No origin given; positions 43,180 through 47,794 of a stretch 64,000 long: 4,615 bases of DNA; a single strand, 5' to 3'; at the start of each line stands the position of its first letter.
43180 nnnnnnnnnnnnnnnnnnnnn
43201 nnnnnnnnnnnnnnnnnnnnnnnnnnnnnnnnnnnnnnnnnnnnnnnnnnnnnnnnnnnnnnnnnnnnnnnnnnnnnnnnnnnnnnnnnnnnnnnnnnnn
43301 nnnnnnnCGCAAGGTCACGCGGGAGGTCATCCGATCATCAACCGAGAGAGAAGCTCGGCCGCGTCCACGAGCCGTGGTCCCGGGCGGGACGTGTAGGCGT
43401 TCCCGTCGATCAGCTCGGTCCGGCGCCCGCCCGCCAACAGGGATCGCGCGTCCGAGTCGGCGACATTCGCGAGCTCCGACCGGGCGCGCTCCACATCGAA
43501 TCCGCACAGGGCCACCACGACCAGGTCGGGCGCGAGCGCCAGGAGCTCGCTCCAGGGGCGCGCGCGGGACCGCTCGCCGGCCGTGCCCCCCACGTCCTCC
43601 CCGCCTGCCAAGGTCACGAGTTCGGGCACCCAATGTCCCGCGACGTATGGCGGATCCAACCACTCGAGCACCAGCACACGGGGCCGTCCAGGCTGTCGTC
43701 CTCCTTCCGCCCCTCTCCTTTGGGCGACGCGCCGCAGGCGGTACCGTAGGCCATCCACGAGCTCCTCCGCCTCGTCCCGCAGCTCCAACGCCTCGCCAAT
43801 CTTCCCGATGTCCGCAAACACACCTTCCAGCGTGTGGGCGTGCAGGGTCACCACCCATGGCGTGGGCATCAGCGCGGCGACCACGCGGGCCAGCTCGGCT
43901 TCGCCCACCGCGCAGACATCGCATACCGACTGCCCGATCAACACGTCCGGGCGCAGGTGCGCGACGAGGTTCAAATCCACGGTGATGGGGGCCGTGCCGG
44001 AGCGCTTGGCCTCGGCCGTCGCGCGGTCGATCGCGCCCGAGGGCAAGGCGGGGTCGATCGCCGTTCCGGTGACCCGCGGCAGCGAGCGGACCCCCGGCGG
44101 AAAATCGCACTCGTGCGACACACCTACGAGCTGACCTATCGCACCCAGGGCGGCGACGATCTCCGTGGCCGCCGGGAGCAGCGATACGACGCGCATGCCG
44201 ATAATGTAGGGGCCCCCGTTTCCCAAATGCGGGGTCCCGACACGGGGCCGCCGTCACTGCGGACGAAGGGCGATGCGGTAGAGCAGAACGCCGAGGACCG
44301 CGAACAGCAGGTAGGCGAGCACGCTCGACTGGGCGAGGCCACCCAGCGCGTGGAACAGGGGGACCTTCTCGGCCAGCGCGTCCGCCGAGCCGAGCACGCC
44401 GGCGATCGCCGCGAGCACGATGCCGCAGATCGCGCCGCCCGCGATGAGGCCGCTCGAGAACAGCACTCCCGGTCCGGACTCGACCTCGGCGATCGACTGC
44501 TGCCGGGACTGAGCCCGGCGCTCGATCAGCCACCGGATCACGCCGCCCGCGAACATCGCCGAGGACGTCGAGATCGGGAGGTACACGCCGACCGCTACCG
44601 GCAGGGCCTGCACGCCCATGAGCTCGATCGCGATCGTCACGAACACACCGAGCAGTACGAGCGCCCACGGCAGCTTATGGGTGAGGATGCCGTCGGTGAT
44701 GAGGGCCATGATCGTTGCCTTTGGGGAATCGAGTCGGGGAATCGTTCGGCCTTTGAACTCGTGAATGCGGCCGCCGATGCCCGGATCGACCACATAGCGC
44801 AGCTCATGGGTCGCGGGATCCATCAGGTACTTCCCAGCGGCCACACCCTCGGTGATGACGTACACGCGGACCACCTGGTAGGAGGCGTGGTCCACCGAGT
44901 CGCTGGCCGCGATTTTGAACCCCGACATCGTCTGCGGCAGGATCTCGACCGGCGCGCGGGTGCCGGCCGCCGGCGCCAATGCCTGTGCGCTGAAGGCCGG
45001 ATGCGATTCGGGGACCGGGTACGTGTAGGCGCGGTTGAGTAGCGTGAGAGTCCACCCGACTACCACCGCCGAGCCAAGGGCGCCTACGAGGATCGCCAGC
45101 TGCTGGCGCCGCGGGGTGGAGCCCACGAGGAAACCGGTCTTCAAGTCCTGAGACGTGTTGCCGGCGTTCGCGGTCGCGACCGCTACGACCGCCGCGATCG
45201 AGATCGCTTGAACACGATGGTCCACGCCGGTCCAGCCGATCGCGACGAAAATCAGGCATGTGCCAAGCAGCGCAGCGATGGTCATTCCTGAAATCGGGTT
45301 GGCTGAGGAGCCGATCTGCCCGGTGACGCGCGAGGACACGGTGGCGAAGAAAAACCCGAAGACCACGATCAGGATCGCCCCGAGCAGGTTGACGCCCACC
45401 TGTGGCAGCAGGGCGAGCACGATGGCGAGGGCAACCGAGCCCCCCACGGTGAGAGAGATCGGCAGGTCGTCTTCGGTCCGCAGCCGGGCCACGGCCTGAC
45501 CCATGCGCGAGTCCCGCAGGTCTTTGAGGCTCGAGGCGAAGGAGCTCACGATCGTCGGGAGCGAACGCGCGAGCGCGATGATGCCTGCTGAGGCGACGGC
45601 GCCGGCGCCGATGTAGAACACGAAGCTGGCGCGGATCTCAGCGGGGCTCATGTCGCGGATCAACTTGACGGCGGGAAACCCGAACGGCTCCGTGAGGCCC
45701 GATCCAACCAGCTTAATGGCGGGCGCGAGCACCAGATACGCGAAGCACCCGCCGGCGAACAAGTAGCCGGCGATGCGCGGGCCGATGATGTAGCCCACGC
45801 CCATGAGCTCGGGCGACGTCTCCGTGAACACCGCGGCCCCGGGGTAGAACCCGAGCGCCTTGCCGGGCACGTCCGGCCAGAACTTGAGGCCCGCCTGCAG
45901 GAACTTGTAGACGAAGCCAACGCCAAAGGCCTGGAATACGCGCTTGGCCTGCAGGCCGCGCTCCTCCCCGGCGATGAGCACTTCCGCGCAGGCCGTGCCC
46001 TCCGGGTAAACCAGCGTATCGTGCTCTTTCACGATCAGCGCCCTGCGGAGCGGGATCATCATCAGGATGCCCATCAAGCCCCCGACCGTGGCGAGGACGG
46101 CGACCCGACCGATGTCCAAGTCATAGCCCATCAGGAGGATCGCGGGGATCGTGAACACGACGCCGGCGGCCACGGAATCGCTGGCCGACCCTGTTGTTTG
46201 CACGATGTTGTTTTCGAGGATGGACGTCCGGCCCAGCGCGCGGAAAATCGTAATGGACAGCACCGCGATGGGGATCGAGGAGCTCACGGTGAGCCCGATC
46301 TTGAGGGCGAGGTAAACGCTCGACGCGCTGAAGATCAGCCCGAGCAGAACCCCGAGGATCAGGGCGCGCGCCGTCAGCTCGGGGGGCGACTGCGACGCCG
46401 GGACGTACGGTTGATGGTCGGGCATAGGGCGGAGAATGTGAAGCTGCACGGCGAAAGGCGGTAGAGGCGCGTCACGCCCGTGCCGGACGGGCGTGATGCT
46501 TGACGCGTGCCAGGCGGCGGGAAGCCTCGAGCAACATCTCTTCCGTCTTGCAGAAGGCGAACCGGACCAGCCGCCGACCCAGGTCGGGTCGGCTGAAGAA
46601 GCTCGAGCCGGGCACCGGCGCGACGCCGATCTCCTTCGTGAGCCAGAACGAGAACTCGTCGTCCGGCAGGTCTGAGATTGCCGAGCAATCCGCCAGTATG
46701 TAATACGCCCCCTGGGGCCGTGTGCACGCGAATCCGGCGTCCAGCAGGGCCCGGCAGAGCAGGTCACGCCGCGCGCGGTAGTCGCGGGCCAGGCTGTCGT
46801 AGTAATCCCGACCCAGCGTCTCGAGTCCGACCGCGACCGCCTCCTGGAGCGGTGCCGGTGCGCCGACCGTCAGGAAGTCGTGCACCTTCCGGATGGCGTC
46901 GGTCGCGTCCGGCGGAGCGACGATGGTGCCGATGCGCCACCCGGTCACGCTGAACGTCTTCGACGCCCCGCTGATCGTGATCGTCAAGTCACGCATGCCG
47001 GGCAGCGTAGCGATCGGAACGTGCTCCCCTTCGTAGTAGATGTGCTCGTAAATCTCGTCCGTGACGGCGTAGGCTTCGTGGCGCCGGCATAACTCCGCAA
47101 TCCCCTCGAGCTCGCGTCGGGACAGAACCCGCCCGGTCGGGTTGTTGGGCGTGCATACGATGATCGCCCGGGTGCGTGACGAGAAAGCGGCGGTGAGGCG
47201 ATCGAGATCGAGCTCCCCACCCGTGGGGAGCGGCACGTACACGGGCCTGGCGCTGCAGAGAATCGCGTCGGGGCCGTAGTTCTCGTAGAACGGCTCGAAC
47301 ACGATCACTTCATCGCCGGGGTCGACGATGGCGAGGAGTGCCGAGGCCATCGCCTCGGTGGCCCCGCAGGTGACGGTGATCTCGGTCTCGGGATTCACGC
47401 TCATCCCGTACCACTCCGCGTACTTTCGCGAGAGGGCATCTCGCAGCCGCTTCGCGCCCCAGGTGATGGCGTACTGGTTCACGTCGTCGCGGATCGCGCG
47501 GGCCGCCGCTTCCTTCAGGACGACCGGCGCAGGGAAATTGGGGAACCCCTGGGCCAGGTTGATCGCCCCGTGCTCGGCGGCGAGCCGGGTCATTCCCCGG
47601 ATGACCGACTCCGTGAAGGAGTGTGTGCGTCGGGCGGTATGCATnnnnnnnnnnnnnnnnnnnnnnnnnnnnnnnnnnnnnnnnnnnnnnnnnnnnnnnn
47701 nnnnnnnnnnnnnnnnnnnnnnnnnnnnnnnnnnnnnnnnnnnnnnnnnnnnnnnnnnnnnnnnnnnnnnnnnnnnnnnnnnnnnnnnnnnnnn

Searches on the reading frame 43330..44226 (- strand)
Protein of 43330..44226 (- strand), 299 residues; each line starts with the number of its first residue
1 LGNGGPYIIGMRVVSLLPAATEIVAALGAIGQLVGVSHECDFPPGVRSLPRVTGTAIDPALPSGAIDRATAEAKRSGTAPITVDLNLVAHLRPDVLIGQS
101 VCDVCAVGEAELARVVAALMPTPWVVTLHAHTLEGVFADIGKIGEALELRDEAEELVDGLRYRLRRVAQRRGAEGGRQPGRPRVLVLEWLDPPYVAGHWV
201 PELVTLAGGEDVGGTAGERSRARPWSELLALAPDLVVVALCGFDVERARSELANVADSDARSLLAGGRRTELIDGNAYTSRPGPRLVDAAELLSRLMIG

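Call 54: search_protein_families(library=pfam, proteins=[window:43330-44226:-], max_evalue=0.00001)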
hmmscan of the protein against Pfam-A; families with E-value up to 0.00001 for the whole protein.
window:43330-44226:- (299 aa): 1 family
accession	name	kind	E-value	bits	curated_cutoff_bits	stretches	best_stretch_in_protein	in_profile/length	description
PF01497.23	Peripla_BP_2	-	3.7e-11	43.3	27.5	1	13-241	1-200/235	Periplasmic binding protein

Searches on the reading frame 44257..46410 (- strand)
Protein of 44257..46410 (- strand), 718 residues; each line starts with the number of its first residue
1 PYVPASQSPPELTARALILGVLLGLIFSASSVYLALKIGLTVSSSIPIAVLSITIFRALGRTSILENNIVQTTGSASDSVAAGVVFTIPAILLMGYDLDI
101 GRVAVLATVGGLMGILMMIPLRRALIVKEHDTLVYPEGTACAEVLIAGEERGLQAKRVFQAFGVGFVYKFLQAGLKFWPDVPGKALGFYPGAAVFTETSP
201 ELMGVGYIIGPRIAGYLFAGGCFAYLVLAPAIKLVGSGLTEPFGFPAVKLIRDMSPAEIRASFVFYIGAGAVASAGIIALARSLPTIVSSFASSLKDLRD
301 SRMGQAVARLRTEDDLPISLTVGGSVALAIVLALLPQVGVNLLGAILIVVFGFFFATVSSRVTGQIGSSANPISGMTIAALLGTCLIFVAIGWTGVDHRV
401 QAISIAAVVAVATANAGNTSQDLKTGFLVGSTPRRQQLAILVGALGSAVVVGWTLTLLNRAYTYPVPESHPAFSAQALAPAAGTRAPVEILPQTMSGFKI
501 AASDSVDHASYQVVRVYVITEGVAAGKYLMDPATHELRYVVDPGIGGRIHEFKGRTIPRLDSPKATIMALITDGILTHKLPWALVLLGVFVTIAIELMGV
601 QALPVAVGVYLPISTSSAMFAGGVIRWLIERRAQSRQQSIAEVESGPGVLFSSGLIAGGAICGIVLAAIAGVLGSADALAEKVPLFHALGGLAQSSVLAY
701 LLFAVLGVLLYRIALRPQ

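Call 54: search_protein_families(library=pfam, proteins=[window:44257-46410:-], max_evalue=0.00001)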
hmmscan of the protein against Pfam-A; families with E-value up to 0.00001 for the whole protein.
window:44257-46410:- (718 aa): 1 family
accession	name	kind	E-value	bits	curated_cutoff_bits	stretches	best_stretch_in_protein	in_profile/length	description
PF03169.20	OPT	-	3.4e-88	297.3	25.8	2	11-473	1-506/623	OPT oligopeptide transporter protein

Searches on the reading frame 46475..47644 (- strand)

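Call 54: search_protein_families(library=pfam, proteins=[window:46475-47644:-], max_evalue=0.00001)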
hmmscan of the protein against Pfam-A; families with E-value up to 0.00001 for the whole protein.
window:46475-47644:- (390 aa): 2 families
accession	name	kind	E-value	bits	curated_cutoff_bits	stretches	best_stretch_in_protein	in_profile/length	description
PF00155.27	Aminotran_1_2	-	2.6e-58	198.4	19.7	1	28-377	4-360/361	Aminotransferase class I and II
PF00266.25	Aminotran_5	-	1.2e-06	28.3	21.5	1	72-196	49-175/371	Aminotransferase class-V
